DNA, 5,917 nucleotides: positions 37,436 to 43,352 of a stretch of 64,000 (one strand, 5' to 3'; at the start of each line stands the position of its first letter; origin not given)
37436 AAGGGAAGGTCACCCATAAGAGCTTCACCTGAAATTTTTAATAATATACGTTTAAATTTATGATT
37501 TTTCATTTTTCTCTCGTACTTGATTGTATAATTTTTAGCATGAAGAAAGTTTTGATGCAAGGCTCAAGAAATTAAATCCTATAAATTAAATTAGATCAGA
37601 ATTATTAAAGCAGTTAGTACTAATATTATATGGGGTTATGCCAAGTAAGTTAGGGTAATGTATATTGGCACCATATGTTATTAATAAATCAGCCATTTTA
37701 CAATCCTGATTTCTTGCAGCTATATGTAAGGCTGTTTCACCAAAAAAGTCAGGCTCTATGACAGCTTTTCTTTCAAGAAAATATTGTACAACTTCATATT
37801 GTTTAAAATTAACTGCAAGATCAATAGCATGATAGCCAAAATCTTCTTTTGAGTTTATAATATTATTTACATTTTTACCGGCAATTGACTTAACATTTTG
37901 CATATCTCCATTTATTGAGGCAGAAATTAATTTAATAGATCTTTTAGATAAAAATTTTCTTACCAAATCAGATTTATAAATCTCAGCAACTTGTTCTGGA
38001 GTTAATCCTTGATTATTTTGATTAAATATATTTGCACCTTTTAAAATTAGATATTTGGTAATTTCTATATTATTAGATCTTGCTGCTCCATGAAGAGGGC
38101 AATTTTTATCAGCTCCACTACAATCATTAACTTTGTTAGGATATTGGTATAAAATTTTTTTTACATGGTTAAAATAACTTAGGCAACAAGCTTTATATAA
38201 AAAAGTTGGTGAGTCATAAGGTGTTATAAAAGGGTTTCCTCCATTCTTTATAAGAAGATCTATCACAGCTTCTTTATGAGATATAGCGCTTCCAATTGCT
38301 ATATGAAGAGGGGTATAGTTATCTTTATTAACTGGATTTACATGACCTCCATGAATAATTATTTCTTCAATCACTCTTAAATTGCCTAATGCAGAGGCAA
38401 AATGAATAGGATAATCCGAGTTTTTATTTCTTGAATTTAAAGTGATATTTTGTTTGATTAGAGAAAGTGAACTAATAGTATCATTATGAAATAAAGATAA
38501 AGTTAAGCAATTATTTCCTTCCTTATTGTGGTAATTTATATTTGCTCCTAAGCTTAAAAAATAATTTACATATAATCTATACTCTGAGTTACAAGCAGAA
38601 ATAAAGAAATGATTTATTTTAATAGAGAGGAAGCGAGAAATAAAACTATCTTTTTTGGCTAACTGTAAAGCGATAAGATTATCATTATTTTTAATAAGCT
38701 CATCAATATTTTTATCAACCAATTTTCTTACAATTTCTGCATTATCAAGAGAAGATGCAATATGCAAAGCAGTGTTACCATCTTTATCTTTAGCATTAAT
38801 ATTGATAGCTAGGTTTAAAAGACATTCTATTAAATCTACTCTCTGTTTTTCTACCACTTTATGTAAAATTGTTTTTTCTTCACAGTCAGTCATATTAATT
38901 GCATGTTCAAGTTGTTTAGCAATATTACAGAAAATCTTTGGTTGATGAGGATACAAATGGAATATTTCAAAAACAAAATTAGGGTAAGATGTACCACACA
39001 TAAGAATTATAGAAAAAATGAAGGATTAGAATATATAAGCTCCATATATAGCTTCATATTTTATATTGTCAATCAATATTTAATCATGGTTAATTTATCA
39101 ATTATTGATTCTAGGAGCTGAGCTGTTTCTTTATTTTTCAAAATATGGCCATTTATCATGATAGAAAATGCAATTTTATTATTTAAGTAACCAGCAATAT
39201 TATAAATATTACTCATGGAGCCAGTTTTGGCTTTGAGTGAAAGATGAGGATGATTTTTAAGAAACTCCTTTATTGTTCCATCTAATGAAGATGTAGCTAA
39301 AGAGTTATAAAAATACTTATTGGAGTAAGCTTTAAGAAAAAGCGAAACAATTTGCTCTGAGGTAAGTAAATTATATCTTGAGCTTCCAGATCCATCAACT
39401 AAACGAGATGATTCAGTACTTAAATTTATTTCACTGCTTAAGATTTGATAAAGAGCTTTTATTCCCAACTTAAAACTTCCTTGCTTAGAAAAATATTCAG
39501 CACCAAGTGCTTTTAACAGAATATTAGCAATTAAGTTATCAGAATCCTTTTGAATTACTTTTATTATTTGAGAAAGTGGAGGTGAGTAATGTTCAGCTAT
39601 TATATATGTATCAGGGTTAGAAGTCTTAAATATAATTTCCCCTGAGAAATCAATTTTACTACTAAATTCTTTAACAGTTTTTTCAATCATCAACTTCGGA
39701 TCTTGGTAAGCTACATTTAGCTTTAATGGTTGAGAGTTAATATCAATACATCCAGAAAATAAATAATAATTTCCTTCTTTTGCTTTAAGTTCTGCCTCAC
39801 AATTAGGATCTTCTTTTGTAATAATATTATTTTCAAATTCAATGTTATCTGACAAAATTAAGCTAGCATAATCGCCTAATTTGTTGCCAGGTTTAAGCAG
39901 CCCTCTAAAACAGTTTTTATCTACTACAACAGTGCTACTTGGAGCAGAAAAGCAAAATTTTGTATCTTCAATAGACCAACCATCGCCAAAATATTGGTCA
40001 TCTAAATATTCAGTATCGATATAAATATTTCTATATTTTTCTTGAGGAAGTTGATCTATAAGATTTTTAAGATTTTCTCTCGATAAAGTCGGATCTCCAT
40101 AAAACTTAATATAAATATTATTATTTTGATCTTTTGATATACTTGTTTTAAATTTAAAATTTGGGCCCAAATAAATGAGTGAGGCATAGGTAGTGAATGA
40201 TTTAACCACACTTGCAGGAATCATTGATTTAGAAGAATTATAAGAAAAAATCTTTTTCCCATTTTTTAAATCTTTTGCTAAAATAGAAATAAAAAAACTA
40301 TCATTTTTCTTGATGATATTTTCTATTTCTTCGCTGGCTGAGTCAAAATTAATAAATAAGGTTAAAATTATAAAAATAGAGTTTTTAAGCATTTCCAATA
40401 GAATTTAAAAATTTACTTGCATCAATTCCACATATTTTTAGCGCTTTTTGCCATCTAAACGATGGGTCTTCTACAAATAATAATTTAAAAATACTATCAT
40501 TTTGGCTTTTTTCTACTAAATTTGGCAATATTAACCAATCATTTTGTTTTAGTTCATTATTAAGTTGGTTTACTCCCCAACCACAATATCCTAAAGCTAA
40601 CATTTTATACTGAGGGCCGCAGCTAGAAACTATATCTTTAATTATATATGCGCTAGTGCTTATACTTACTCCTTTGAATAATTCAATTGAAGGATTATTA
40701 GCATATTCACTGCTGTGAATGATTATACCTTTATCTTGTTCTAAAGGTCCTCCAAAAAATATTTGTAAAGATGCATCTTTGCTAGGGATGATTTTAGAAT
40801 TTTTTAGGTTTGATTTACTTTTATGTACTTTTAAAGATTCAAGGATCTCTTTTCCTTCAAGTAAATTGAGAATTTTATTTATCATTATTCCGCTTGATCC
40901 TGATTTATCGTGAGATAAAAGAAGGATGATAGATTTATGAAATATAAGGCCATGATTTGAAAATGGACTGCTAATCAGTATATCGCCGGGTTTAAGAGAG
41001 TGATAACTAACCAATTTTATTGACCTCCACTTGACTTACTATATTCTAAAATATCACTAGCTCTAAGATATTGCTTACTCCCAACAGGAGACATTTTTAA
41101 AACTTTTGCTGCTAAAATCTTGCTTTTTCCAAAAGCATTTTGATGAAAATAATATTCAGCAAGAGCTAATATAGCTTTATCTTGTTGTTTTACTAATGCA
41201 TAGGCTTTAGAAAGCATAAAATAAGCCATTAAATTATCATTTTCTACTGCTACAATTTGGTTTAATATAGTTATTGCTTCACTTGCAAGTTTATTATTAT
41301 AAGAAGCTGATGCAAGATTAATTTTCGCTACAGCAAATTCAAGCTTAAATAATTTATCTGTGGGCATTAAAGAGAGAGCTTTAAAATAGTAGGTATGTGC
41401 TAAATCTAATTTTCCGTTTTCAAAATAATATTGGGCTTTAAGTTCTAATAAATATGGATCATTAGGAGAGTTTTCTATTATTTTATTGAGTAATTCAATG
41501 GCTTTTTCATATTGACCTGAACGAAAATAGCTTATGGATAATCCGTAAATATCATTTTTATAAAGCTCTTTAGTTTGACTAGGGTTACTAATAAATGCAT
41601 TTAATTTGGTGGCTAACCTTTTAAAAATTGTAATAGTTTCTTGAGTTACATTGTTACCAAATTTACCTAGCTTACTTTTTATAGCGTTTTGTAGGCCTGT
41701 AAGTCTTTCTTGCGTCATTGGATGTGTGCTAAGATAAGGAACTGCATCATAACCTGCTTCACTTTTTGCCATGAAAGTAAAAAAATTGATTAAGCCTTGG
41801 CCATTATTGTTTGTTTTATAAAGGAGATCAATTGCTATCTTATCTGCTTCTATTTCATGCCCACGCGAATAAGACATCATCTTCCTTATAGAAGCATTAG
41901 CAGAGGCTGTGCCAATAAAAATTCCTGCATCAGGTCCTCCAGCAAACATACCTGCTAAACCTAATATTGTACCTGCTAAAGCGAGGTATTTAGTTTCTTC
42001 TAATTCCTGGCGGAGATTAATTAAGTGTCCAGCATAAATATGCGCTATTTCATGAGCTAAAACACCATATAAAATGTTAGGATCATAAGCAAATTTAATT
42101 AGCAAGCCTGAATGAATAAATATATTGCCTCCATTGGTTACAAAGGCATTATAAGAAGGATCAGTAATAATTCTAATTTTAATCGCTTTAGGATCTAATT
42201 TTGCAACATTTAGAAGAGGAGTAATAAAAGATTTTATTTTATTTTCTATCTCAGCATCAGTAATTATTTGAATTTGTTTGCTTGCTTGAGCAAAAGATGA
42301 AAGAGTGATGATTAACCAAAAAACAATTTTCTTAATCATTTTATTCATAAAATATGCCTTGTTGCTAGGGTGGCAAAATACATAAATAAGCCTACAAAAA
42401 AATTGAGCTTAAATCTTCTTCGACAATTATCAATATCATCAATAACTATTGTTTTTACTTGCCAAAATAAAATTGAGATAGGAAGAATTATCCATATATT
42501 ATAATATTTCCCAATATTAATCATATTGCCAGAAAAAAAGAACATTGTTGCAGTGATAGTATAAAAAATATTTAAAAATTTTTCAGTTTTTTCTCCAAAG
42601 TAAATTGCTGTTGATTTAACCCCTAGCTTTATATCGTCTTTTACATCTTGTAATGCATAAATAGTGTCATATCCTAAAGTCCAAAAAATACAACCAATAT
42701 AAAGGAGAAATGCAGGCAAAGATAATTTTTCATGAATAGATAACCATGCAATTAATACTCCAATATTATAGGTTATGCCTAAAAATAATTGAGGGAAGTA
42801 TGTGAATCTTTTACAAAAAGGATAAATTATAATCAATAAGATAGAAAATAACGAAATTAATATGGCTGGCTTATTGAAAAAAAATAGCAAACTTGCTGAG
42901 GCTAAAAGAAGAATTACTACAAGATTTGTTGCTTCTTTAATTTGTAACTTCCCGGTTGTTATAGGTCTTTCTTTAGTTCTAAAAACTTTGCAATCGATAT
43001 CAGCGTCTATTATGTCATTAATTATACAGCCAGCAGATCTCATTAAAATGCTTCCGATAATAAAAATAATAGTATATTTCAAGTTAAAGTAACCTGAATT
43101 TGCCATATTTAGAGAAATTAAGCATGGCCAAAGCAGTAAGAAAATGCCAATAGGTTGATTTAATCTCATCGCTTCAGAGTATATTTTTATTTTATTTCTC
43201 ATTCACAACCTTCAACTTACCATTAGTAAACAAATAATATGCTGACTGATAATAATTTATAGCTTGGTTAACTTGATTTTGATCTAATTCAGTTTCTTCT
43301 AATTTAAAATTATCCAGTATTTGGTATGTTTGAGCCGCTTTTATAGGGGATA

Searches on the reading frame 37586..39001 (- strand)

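Call 40: search_protein_families(library=pfam, proteins=[window:37586-39001:-], max_evalue=0.00001)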
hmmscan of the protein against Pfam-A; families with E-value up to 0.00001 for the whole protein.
window:37586-39001:- (471 aa): 6 families
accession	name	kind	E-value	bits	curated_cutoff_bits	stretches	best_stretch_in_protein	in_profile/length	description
PF12796.13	Ank_2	-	3e-41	140.3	27.3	5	27-101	12-86/90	Ankyrin repeats (3 copies)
PF00023.36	Ank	-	1.4e-36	122.9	21.1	0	421-451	2-32/33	Ankyrin repeat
PF13637.12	Ank_4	-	3.2e-35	119.8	22.7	1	46-94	1-49/50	Ankyrin repeats (many copies)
PF13606.12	Ank_3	-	2e-30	101.4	22.3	0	420-448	1-29/30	Ankyrin repeat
PF13857.12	Ank_5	-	2.3e-29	101.5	27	1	65-115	6-56/56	Ankyrin repeats (many copies)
PF23745.1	ANK_LRRK2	-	3.3e-08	33.9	27.5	0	42-101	31-90/130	LRRK2 ANK repeat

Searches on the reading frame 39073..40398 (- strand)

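Call 40: search_protein_families(library=pfam, proteins=[window:39073-40398:-], max_evalue=0.00001)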
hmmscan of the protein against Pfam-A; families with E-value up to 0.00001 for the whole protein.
window:39073-40398:- (441 aa): 2 families
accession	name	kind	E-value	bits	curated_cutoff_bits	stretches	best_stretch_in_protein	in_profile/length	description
PF02113.21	Peptidase_S13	-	2.7e-74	251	22.8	1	23-424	3-429/444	D-Ala-D-Ala carboxypeptidase 3 (S13) family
PF13354.11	Beta-lactamase2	-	5.7e-06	26.3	22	0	38-72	1-34/214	Beta-lactamase enzyme family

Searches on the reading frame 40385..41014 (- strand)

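Call 91: search_protein_families(library=pfam, proteins=[window:40385-41014:-], max_evalue=0.00001)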
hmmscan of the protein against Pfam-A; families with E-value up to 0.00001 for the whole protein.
window:40385-41014:- (209 aa): 1 family
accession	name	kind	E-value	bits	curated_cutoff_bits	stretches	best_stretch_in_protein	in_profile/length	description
PF02622.21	DUF179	-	8.7e-31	107.5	27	1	24-196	7-157/157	AlgH-like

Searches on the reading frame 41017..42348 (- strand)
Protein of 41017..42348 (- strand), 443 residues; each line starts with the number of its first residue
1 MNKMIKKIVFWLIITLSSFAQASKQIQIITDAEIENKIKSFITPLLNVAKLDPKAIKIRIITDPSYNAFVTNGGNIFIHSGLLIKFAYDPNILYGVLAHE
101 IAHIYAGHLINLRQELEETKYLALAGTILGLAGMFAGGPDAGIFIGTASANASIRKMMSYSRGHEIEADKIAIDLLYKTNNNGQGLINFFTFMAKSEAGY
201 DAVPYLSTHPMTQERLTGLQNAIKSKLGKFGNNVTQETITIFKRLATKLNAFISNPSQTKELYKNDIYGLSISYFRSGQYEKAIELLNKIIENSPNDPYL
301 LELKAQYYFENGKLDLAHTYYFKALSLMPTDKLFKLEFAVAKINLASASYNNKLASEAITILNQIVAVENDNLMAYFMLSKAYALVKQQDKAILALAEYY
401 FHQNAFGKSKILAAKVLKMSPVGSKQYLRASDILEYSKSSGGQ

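Call 91: search_protein_families(library=pfam, proteins=[window:41017-42348:-], max_evalue=0.00001)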
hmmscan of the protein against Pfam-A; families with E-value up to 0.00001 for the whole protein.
window:41017-42348:- (443 aa): 11 families
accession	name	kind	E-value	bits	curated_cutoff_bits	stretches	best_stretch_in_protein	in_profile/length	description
PF01435.24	Peptidase_M48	-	9.1e-26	91.3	20.3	1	36-221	5-184/186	Peptidase family M48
PF14559.12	TPR_19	-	4.2e-13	49.9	25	0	268-306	29-67/68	Tetratricopeptide repeat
PF07719.23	TPR_2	-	8.2e-12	44.7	27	0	268-297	5-34/34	Tetratricopeptide repeat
PF13428.12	TPR_14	-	8.4e-11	41.9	23.5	0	270-306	7-43/44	Tetratricopeptide repeat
PF13431.12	TPR_17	-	4.8e-08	33.1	24.4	0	286-318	1-33/34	Tetratricopeptide repeat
PF13432.12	TPR_16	-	6.2e-08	33.4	32.7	0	268-324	1-56/65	Tetratricopeptide repeat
PF12895.13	ANAPC3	-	6.8e-08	33.1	27.2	0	265-323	24-81/82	Anaphase-promoting complex, cyclosome, subunit 3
PF00515.34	TPR_1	-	1.8e-07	31.1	27.8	0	273-297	10-34/34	Tetratricopeptide repeat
PF13414.12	TPR_11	-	3.1e-06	27.2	26.8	0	274-312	4-42/42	TPR repeat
PF13424.12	TPR_12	-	4.6e-06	27.2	30.1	0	268-328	6-75/77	Tetratricopeptide repeat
PF13181.12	TPR_8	-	8.1e-06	26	25.7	0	269-297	6-34/34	Tetratricopeptide repeat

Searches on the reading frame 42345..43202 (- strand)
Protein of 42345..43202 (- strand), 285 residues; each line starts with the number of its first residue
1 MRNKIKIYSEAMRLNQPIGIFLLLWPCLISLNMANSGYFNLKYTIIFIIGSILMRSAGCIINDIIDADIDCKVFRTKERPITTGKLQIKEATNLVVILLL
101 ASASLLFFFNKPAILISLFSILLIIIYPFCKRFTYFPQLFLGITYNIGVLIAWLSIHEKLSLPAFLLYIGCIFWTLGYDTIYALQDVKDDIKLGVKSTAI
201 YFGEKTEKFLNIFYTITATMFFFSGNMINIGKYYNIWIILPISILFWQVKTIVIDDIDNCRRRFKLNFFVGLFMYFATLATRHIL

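Call 91: search_protein_families(library=pfam, proteins=[window:42345-43202:-], max_evalue=0.00001)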
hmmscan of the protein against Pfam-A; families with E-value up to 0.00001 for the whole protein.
window:42345-43202:- (285 aa): 1 family
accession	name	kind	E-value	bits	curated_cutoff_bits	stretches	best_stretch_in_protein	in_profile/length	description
PF01040.23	UbiA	-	5.2e-60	203.3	34.2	1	23-268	1-245/250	UbiA prenyltransferase family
